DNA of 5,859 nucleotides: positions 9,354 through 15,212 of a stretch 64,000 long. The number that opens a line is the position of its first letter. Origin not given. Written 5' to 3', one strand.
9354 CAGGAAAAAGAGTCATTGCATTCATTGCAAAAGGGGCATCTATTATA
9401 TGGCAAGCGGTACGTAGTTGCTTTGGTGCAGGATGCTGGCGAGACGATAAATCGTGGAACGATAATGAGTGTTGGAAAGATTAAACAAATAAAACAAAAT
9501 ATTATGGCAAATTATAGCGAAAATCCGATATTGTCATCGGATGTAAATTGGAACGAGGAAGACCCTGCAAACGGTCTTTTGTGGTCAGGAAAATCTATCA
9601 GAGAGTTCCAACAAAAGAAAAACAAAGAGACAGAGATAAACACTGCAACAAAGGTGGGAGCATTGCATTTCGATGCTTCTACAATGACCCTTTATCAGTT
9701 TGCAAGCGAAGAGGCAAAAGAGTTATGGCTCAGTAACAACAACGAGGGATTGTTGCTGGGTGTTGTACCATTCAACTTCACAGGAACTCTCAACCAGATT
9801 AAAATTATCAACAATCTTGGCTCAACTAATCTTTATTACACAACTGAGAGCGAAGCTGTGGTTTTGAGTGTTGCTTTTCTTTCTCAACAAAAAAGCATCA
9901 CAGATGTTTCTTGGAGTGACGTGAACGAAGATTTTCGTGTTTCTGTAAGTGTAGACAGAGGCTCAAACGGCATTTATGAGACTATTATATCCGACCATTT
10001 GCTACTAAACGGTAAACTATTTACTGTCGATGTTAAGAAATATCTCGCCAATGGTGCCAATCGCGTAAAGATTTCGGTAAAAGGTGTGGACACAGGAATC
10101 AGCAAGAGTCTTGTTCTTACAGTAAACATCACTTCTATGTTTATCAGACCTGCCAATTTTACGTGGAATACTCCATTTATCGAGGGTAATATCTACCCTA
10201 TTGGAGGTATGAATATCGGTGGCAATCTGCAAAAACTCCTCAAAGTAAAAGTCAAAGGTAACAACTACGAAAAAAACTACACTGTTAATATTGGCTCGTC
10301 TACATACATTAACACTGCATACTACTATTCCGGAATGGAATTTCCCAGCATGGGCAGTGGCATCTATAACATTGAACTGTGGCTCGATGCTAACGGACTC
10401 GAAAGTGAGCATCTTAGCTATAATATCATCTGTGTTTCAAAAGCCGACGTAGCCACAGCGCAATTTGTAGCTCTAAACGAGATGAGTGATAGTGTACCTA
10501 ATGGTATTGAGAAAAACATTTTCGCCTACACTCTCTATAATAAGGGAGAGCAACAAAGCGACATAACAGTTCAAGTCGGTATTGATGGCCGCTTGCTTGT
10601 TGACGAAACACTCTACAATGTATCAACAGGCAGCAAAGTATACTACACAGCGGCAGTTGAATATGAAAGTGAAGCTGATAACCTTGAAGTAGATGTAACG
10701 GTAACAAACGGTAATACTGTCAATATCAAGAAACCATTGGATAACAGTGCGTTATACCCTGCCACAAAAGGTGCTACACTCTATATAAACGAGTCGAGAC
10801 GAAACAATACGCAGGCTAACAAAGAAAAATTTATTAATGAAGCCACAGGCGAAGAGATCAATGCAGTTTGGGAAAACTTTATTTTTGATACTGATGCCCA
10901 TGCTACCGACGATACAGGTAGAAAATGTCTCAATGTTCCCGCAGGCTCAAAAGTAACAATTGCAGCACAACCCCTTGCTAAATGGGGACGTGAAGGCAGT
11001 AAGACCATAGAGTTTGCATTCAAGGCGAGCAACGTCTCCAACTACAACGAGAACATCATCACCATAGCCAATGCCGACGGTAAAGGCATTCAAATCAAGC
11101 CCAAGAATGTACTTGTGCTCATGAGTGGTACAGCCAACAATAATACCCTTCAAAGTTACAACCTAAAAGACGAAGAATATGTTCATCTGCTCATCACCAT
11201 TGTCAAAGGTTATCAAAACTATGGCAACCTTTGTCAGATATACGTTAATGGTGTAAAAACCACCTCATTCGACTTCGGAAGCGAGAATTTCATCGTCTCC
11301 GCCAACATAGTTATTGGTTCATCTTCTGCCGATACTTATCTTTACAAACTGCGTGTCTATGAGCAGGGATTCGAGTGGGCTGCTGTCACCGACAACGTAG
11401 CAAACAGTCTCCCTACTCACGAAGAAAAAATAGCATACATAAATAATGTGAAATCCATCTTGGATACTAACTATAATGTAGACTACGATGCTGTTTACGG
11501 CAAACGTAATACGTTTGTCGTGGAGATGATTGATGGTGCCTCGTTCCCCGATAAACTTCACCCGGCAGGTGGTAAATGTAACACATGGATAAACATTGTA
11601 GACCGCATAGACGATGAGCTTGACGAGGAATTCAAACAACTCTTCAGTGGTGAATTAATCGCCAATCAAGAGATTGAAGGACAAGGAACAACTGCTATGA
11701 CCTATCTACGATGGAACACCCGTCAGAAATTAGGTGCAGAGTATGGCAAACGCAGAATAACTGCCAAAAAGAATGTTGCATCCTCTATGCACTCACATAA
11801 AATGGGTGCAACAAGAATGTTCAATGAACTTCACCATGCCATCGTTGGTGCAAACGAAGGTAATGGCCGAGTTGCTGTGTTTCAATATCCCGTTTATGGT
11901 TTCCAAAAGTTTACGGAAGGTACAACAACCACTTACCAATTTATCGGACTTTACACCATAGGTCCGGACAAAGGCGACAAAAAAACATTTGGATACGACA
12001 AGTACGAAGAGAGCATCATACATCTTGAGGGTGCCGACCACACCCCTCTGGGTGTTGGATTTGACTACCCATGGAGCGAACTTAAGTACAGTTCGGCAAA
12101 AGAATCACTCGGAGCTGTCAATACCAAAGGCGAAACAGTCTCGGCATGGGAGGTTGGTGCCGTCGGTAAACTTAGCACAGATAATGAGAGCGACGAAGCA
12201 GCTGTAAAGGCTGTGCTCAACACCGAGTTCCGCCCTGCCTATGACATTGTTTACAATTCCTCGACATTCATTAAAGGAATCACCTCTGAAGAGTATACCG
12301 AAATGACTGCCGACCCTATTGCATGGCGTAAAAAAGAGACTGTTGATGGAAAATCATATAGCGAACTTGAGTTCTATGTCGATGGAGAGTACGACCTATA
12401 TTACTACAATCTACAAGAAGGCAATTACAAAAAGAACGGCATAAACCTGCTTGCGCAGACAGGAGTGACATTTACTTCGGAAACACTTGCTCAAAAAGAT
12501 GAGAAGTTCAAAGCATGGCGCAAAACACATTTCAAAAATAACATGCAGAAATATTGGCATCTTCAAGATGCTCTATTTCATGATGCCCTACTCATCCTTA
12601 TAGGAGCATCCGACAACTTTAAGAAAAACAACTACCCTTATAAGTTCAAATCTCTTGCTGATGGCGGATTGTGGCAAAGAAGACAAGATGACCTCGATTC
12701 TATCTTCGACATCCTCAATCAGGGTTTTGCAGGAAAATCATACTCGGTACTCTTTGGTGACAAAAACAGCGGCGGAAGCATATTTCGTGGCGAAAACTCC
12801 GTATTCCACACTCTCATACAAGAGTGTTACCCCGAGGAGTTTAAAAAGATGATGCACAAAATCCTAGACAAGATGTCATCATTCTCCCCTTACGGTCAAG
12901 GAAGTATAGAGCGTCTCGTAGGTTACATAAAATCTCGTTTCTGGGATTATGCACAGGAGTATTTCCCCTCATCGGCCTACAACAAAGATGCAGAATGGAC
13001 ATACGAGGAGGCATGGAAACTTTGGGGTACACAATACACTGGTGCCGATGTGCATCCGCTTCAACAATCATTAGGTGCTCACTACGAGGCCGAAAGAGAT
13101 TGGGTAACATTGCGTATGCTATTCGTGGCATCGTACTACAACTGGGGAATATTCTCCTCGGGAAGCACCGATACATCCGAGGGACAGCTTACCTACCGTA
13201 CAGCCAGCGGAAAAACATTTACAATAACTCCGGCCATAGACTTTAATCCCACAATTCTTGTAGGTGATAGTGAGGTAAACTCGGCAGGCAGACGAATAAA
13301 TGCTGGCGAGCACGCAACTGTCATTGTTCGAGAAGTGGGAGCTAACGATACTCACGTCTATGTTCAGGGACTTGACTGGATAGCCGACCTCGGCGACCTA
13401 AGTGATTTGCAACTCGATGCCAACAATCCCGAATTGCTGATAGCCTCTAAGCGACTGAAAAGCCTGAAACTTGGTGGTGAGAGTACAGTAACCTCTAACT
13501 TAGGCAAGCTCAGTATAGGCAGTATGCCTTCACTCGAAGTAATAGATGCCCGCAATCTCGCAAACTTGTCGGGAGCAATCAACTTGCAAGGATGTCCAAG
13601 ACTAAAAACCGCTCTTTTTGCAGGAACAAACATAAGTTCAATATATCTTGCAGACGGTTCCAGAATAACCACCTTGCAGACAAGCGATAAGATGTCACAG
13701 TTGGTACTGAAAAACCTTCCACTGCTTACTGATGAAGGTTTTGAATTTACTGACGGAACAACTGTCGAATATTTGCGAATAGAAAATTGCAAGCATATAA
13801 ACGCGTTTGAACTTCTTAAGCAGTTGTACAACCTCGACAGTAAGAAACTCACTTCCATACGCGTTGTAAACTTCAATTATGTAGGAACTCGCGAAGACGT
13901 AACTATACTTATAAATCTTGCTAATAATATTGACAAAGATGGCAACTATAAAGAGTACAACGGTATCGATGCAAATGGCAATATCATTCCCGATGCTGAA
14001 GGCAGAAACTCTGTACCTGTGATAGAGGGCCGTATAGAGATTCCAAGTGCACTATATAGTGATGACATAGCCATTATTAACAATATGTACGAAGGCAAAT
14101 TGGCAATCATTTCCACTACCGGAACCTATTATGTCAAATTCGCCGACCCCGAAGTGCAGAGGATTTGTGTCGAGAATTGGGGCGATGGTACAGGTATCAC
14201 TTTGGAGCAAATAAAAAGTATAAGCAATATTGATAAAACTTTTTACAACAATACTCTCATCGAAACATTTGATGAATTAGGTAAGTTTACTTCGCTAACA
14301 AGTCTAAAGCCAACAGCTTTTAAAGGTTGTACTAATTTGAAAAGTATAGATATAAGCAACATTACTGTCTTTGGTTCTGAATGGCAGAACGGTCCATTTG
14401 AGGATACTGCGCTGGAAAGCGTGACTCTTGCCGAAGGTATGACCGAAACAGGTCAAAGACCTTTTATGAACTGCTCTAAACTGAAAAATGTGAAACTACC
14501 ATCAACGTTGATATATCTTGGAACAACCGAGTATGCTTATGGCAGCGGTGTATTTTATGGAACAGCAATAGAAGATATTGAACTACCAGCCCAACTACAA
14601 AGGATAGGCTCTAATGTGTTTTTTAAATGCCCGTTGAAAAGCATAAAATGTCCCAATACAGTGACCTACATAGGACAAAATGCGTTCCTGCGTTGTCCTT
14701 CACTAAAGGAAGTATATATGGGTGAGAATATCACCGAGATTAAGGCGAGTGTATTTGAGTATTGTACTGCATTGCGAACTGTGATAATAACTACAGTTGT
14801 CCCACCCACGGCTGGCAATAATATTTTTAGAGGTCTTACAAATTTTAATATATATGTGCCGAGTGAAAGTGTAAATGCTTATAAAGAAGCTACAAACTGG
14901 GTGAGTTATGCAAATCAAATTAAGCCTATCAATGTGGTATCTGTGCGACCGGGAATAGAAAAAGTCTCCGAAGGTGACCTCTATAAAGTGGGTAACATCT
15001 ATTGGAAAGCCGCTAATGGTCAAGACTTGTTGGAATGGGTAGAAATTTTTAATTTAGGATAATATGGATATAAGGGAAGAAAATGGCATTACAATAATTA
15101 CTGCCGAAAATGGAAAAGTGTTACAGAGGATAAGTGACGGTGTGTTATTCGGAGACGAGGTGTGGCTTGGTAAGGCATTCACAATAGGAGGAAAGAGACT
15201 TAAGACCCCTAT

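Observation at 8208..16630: Complete lysis cassette coupled to a signal-less giant protein: phage 3' module or type-10-secretion-like release system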

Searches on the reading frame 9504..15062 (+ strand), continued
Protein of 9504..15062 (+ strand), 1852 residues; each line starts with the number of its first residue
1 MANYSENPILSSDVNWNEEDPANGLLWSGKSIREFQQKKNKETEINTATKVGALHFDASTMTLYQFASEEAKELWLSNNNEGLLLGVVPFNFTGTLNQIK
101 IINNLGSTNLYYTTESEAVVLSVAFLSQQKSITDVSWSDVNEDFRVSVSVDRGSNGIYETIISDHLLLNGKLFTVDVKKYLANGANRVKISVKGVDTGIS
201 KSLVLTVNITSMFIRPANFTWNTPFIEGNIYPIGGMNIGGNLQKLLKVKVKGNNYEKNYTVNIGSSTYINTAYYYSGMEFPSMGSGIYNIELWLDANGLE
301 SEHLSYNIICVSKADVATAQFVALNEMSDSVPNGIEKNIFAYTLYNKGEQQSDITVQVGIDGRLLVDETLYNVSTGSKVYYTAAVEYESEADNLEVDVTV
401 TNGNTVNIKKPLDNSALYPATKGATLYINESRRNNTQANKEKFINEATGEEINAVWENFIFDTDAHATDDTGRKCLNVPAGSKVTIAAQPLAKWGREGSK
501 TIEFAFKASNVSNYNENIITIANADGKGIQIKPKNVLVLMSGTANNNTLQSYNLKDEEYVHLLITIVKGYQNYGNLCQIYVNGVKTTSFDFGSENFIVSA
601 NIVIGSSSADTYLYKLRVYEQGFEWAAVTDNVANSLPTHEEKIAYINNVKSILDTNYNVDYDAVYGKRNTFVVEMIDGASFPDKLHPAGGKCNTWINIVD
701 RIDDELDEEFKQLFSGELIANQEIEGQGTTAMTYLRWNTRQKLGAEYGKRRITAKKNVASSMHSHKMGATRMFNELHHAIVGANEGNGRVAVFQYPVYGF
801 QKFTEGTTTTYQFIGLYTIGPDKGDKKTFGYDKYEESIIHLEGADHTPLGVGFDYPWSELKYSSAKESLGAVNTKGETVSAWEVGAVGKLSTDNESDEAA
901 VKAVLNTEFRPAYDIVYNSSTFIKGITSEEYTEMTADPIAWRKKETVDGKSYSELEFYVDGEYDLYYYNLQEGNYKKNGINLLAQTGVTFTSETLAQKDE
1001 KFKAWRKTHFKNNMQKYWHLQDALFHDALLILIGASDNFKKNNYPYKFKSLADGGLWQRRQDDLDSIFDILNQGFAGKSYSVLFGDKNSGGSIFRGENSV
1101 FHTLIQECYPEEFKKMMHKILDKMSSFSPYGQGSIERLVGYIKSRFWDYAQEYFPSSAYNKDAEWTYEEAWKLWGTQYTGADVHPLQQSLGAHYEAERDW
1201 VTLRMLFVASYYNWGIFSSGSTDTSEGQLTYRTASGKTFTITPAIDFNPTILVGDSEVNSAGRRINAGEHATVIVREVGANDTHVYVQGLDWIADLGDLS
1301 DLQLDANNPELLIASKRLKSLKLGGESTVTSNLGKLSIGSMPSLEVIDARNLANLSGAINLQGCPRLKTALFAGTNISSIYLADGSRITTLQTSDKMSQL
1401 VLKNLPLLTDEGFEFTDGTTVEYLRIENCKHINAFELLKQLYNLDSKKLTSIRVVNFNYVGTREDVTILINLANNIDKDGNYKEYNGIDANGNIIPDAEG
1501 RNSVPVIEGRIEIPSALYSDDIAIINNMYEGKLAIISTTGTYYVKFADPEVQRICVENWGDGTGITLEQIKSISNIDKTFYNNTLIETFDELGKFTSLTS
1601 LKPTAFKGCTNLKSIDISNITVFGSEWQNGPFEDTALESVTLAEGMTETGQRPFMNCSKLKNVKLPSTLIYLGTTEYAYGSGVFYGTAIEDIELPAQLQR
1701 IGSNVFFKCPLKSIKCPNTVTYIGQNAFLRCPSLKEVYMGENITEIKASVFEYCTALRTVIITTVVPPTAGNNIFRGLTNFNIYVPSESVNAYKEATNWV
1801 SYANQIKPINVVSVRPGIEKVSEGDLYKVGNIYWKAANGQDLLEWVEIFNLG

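Call 105: search_protein_families(library=phrogs, proteins=[L012:1317-2444:+, L012:2703-4157:+, L012:4090-4977:+, L012:4862-5737:+, L012:5734-6237:+, L012:6285-6866:+, L012:6916-9153:+, L012:17846-18400:+, L012:19347-24152:+, L012:24149-26095:+], max_evalue=0.001)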
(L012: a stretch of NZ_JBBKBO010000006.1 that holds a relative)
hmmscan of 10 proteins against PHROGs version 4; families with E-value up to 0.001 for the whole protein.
L012:1317-2444:+ (375 aa): 0 families

L012:2703-4157:+ (484 aa): 1 family
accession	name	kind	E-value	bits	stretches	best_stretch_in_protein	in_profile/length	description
phrog_11226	-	head and packaging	2.2e-05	24.7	0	60-196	16-143/388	portal protein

L012:4090-4977:+ (295 aa): 0 families

L012:4862-5737:+ (291 aa): 0 families

L012:5734-6237:+ (167 aa): 0 families

L012:6285-6866:+ (193 aa): 0 families

L012:6916-9153:+ (745 aa): 3 families
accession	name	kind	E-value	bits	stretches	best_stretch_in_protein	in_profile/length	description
phrog_22546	-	unknown function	4.5e-239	797.6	1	47-632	520-1099/1386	-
phrog_33450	-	tail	3.6e-56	191.1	2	196-330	729-863/2038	tail fiber protein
phrog_17422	-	unknown function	2.7e-14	53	1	45-246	514-734/961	-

L012:17846-18400:+ (184 aa): 0 families

L012:19347-24152:+ (1601 aa): 10 families
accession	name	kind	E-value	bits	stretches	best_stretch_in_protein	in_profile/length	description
phrog_25337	-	tail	1.3e-59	202.9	1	167-1172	32-1033/1456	tail length tape measure protein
phrog_13339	-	tail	1e-25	90.2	1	273-674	23-431/2156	tail length tape measure protein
phrog_28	-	tail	2.5e-24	87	1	69-1460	17-1194/1228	tail length tape measure protein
phrog_23108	-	tail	6.7e-19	68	1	329-629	444-749/1552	tail length tape measure protein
phrog_1272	-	tail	6e-14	51.7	1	132-867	53-771/1606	tail length tape measure protein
phrog_167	-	tail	9.7e-11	41.1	1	8-725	12-619/1555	tail length tape measure protein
phrog_1533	-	tail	3.7e-10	39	1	56-789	6-702/1688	tail length tape measure protein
phrog_1506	-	tail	2.8e-09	36.6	1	1408-1498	1119-1206/1269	tail length tape measure protein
phrog_5218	-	unknown function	8e-09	35.2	1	162-1140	66-1035/1599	-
phrog_1293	-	tail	0.00068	18.5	1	168-775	33-637/1424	tail length tape measure protein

L012:24149-26095:+ (648 aa): 0 families

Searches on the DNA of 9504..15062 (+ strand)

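Call 81: search_dna_similar(query=L009:1-4300:+, collection=phages, mode=distant, max_rows=10)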
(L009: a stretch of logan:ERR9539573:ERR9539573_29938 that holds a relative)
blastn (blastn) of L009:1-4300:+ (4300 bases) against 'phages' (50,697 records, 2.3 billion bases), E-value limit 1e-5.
Records with a match: 3; places in all: 3; records where one place covers at least 80% of the query: 0.
Best place of each record, by identity: 60-80% 3.
By first word of the organism name: Bacteroides 3.
By host as written in the record: Bacteroides koreensis HM3 1; Bacteroides salyersiae BG8 1; Bacteroides fragilis BL19 1.
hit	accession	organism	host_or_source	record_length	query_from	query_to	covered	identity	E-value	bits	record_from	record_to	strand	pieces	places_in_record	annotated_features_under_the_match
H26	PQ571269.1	Bacteroides phage BKO1-TP3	Bacteroides koreensis HM3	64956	2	2136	47%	71.1%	0e+0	1013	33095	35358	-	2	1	DUF2951 domain-containing protein | hypothetical protein (x3)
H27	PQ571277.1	Bacteroides phage BS-TP4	Bacteroides salyersiae BG8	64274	2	2145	47%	70.4%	0e+0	949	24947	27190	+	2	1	DUF2951 domain-containing protein | hypothetical protein (x3)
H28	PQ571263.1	Bacteroides phage BF1-TP2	Bacteroides fragilis BL19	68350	11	294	7%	69.1%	7e-17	97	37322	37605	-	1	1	DUF5309 family protein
